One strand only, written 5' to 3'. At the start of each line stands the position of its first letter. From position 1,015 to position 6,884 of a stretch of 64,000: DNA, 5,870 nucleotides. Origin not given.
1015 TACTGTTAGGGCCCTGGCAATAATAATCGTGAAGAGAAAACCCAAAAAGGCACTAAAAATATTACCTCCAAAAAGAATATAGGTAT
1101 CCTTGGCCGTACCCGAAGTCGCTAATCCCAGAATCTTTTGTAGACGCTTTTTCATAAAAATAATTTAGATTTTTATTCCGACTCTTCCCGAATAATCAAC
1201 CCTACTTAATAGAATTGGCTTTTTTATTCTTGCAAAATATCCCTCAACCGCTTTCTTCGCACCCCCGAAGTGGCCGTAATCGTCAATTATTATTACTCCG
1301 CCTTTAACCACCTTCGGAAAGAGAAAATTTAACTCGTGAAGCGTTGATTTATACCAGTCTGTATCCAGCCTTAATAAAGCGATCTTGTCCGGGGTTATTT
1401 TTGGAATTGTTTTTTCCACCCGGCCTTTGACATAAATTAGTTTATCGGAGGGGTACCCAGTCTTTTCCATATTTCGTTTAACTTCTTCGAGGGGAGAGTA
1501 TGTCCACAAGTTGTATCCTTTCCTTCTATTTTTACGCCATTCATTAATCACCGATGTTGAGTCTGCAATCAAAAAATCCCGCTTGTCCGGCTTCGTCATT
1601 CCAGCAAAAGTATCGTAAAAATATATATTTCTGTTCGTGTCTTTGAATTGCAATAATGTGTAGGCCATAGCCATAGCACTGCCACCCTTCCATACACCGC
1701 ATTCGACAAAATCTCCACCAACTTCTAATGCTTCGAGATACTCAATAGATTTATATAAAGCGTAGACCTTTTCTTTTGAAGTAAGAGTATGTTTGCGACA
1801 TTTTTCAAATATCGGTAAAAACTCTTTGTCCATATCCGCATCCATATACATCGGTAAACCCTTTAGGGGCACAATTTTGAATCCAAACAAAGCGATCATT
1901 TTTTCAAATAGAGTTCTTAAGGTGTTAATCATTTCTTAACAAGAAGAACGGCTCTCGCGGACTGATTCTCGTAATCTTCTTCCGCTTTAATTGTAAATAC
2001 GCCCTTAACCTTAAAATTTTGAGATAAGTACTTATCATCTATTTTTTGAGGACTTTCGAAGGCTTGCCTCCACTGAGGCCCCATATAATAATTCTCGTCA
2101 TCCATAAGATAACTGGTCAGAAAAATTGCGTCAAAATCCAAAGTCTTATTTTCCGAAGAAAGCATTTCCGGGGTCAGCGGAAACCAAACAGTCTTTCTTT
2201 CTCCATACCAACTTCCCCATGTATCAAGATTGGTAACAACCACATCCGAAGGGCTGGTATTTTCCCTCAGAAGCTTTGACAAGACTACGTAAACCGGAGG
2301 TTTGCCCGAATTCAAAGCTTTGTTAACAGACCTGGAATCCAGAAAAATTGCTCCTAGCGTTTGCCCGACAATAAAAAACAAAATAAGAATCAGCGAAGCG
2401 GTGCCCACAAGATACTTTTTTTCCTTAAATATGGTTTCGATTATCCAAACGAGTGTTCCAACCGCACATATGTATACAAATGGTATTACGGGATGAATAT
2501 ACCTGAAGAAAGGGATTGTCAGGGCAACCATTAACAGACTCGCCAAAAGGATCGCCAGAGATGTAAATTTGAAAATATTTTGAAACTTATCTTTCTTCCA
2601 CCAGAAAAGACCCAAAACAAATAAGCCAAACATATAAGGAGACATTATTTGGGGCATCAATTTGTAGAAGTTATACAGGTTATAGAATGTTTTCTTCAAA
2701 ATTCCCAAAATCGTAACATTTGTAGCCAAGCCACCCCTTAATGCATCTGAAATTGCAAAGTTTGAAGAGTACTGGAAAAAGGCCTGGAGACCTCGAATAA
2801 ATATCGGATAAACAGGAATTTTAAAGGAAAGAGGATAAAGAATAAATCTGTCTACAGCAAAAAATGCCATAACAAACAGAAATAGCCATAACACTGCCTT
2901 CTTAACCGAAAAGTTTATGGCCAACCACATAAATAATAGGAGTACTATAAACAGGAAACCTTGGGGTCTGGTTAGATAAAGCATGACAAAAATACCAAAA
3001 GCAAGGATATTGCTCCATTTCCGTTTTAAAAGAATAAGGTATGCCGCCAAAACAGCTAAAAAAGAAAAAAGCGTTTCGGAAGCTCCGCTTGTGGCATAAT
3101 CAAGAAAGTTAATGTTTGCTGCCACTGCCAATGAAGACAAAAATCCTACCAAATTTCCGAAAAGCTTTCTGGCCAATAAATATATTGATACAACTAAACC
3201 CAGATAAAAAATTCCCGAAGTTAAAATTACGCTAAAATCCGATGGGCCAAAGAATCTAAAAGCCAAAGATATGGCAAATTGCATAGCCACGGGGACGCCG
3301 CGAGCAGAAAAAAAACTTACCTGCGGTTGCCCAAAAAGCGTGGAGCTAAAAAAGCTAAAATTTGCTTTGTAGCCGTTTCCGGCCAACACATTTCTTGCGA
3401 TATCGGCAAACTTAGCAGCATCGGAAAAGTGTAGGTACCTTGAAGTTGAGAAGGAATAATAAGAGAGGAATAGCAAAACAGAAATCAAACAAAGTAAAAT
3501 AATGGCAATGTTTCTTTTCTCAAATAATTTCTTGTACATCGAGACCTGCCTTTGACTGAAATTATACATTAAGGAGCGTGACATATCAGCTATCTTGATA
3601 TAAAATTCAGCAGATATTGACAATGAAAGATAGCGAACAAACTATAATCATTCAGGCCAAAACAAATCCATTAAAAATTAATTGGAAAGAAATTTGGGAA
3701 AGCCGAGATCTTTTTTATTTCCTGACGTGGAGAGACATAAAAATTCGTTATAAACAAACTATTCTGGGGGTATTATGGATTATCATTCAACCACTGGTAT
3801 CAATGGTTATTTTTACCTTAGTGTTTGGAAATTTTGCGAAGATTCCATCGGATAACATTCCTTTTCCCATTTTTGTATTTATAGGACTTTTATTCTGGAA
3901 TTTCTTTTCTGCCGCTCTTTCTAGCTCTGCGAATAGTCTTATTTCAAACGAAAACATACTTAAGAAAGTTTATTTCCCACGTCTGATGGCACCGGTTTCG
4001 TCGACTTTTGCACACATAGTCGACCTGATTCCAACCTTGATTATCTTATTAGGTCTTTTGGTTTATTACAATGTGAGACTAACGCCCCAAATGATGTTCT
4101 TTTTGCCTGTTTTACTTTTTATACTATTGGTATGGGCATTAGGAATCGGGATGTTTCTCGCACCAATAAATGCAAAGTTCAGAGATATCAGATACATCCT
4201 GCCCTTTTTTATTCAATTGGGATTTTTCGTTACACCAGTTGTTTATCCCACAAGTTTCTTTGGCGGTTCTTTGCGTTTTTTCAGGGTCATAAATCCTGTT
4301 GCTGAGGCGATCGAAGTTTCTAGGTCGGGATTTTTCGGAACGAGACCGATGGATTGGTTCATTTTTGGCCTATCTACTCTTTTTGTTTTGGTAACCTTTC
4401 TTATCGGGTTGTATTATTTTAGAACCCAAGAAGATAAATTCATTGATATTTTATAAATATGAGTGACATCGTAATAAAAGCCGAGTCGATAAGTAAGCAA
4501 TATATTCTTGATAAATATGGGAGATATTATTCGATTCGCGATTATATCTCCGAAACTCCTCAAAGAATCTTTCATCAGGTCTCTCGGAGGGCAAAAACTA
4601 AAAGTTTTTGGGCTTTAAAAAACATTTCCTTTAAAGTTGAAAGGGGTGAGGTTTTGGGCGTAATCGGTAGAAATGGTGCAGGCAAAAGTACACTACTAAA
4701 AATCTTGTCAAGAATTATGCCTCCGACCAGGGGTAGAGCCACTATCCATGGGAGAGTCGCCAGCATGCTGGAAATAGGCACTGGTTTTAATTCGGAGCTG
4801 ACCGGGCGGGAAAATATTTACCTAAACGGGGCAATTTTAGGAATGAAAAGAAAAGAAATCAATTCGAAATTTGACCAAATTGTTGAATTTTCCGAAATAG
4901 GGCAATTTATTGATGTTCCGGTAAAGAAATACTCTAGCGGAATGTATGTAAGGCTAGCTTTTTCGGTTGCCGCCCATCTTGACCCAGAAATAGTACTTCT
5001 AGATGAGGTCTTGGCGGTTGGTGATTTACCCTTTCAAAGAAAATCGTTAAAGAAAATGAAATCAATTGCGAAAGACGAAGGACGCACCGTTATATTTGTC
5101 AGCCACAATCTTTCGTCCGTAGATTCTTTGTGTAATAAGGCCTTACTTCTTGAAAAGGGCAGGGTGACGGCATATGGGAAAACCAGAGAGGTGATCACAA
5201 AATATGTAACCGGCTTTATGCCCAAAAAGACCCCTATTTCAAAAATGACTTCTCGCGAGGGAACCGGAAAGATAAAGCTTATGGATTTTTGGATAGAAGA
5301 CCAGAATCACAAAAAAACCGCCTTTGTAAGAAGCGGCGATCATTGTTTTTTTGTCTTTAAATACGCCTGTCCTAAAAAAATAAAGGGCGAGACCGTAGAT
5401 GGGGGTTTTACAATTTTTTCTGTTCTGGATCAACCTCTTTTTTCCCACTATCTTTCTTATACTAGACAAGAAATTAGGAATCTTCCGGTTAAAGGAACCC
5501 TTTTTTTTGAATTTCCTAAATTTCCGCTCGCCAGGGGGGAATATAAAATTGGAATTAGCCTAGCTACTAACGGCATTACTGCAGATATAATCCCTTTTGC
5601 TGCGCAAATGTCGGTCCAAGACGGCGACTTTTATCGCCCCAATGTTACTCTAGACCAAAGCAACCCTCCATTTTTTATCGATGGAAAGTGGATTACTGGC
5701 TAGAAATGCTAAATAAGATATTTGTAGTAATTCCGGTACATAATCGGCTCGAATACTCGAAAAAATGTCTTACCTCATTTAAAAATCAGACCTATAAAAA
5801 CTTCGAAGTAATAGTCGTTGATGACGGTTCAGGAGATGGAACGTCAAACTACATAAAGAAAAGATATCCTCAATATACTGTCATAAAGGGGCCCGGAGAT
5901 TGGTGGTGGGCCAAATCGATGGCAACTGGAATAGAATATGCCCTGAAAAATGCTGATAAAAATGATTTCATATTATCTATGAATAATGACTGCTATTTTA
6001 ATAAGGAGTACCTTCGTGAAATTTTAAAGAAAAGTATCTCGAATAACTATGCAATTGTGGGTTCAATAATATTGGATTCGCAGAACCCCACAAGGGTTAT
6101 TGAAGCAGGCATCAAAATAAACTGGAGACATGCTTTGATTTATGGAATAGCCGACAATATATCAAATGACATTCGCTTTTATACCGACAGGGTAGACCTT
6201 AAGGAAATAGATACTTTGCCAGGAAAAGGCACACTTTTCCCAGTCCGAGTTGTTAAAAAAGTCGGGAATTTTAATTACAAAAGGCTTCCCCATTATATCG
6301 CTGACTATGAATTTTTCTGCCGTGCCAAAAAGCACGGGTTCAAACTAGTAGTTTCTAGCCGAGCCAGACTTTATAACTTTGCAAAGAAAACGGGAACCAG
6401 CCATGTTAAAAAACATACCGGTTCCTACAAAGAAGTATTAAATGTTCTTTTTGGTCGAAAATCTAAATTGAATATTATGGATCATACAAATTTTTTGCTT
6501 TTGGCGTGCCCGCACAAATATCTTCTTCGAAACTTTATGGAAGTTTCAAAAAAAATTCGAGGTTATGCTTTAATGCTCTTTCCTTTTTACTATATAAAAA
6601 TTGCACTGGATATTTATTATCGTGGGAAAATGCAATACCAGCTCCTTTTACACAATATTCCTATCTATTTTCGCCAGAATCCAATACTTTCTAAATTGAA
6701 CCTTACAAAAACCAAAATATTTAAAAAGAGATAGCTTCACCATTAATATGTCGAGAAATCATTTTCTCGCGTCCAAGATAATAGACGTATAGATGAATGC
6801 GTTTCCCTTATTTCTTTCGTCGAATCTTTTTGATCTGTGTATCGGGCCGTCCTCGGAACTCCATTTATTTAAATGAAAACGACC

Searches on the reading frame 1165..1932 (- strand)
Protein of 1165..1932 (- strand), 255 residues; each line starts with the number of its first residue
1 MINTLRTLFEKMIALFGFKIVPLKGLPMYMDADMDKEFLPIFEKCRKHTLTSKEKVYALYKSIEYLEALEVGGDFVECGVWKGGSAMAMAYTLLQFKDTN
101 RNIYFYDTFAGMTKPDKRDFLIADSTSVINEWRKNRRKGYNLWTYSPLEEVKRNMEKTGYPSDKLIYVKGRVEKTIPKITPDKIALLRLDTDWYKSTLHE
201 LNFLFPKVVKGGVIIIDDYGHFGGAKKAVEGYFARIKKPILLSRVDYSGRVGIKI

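Call 59: search_protein_families(library=pfam, proteins=[window:1165-1932:-], max_evalue=0.001)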
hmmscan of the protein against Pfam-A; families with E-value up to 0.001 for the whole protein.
window:1165-1932:- (255 aa): 2 families
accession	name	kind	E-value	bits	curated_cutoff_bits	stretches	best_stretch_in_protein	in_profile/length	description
PF05711.17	TylF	-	6.7e-38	130.9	23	1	48-248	68-258/264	Macrocin-O-methyltransferase (TylF)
PF13578.12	Methyltransf_24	-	2.1e-11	45.1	26.3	1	76-219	1-105/105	Methyltransferase domain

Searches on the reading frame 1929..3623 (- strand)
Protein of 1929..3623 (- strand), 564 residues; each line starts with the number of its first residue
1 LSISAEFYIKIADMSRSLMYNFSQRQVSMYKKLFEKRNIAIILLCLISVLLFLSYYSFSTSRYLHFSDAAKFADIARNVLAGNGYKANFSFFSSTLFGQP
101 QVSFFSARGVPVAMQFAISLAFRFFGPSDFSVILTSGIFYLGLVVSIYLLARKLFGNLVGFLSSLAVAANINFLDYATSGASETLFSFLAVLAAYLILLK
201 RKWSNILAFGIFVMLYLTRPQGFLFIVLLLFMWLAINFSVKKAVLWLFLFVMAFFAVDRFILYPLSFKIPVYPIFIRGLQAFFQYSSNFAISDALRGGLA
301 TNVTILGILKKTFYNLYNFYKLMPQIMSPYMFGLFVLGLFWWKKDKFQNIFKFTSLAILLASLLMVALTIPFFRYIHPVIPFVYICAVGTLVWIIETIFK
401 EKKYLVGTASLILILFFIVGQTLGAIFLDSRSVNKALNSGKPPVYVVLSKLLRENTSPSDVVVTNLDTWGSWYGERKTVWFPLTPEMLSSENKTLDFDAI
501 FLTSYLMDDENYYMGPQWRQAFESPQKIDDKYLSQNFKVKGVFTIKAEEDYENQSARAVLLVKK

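Call 50: search_protein_families(library=pfam, proteins=[window:1929-3623:-], max_evalue=5)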
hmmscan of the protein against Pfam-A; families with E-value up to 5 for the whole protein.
window:1929-3623:- (564 aa): 2 families
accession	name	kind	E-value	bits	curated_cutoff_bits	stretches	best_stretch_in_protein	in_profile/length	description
PF13231.12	PMT_2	-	1.8e-08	35.2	26.1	1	111-255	3-152/160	Dolichyl-phosphate-mannose-protein mannosyltransferase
PF10726.14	DUF2518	-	1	9.4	25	1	112-145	27-60/145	Protein of function (DUF2518)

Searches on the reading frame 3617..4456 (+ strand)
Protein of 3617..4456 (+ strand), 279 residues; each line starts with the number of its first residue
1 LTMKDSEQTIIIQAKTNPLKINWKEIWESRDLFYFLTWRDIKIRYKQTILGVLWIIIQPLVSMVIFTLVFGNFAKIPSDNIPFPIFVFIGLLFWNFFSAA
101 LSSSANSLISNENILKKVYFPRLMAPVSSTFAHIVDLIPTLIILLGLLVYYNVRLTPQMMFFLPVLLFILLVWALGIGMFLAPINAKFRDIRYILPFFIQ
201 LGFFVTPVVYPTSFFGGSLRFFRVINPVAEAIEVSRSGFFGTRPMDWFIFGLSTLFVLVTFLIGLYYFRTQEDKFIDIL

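Call 59: search_protein_families(library=pfam, proteins=[window:3617-4456:+], max_evalue=0.001)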
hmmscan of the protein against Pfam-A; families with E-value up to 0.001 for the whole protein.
window:3617-4456:+ (279 aa): 1 family
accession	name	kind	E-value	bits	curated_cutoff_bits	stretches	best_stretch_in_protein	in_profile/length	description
PF01061.29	ABC2_membrane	-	4.2e-18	66.1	26.9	1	33-240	3-211/211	ABC-2 type transporter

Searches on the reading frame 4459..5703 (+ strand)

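Call 59: search_protein_families(library=pfam, proteins=[window:4459-5703:+], max_evalue=0.001)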
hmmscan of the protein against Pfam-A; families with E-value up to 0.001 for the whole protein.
window:4459-5703:+ (414 aa): 3 families
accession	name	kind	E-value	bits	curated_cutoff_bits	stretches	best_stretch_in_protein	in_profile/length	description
PF00005.33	ABC_tran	-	3.4e-21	76.7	25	1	53-184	1-135/137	ABC transporter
PF14524.12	Wzt_C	-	1.1e-11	45.3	30.4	1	265-386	3-129/143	Wzt C-terminal domain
PF13304.12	AAA_21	-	2.9e-06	28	27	1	67-141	3-63/304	AAA domain, putative AbiEii toxin, Type IV TA system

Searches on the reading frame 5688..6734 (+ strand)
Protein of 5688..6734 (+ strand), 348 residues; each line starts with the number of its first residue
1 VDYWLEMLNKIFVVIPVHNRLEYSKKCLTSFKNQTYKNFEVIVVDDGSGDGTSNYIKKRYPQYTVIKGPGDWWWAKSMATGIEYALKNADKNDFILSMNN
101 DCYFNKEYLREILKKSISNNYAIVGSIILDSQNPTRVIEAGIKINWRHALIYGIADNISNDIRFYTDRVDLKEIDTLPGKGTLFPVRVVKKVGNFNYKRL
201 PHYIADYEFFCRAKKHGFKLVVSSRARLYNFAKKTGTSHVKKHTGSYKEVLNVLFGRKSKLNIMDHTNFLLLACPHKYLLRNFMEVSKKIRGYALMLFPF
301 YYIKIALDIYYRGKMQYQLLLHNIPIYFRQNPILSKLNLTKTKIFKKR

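Call 59: search_protein_families(library=pfam, proteins=[window:5688-6734:+], max_evalue=0.001)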
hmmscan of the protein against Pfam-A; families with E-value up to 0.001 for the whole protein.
window:5688-6734:+ (348 aa): 4 families
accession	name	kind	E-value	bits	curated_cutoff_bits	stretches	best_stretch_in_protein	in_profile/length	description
PF00535.33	Glycos_transf_2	-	4.6e-25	88.9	23.3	1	13-192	2-167/168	Glycosyl transferase family 2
PF13641.12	Glyco_tranf_2_3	-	7e-11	43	27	1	11-237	3-218/230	Glycosyltransferase like family 2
PF13632.12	Glyco_trans_2_3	-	6.9e-06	26.4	27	1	95-237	2-130/198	Glycosyl transferase family group 2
PF10111.15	Glyco_tranf_2_2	-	0.00089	19.3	27.3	0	13-132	2-128/276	Glycosyltransferase like family 2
